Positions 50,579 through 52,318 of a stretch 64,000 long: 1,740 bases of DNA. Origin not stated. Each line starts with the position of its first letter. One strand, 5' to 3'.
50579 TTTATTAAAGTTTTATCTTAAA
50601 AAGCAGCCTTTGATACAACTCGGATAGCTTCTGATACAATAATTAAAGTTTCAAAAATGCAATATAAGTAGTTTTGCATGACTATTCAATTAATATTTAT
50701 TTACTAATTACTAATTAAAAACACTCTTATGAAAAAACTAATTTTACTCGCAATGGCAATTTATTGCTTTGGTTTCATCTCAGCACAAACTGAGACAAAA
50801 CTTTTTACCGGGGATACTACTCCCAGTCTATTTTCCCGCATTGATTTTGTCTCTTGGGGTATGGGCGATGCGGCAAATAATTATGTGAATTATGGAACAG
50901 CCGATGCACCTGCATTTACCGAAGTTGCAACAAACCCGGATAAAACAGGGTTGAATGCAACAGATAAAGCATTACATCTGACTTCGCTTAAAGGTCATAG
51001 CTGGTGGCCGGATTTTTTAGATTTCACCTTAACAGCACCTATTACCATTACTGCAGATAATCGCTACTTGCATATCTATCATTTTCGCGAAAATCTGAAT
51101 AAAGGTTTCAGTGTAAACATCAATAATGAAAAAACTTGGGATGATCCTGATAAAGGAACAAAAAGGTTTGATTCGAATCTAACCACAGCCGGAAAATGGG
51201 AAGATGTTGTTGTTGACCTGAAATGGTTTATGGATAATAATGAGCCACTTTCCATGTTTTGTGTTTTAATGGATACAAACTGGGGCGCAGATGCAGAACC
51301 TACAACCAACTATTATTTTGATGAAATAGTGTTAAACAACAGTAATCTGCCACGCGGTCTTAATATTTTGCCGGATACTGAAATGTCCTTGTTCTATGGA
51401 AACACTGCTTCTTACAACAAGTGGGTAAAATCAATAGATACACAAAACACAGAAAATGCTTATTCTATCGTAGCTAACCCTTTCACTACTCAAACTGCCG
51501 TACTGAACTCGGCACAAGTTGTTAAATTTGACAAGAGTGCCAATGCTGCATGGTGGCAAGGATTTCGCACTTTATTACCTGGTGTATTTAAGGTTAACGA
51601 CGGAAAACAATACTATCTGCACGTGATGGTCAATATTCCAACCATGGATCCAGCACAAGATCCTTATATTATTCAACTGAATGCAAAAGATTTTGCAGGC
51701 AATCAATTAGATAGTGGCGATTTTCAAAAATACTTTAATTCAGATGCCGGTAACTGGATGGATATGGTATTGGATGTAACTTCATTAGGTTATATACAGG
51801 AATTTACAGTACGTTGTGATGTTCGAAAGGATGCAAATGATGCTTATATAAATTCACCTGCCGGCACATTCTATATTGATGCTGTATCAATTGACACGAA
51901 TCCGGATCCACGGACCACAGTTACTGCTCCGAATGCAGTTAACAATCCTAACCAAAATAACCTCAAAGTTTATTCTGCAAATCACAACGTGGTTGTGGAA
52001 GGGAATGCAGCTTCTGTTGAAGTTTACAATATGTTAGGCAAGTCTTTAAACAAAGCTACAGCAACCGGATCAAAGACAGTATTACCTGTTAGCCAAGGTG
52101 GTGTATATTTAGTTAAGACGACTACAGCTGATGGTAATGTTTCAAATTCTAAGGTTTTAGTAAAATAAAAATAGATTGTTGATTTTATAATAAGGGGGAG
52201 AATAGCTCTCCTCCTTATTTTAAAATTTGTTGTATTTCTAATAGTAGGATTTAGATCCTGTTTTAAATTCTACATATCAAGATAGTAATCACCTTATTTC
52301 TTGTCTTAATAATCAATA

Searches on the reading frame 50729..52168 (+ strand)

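Call 5: search_protein_families(library=pfam, proteins=[window:50729-52168:+], max_evalue=0.01)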
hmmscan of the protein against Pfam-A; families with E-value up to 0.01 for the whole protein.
window:50729-52168:+ (479 aa): 2 families
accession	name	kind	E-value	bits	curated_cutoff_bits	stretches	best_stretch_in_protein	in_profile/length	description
PF18962.6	Por_Secre_tail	-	7.4e-05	23.4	27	1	406-478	4-75/75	Secretion system C-terminal sorting domain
PF19910.5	DUF6383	-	0.004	17.7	23.7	1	408-462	8-62/74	Domain of unknown function (DUF6383)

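Call 23: search_protein_families(library=ncbifam, proteins=[window:50729-52168:+], max_evalue=0.001)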
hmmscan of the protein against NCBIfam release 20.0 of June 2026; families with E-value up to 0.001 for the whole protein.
window:50729-52168:+ (479 aa): 2 families
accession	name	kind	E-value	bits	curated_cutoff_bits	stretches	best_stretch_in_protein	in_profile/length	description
NF033708.1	T9SS_Cterm_ChiA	domain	2.9e-08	33.5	40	1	428-477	2-54/55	T9SS sorting signal type C domain-containing protein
TIGR04183.1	Por_Secre_tail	domain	6.7e-07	29.2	23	1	406-479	4-72/72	T9SS type A sorting domain-containing protein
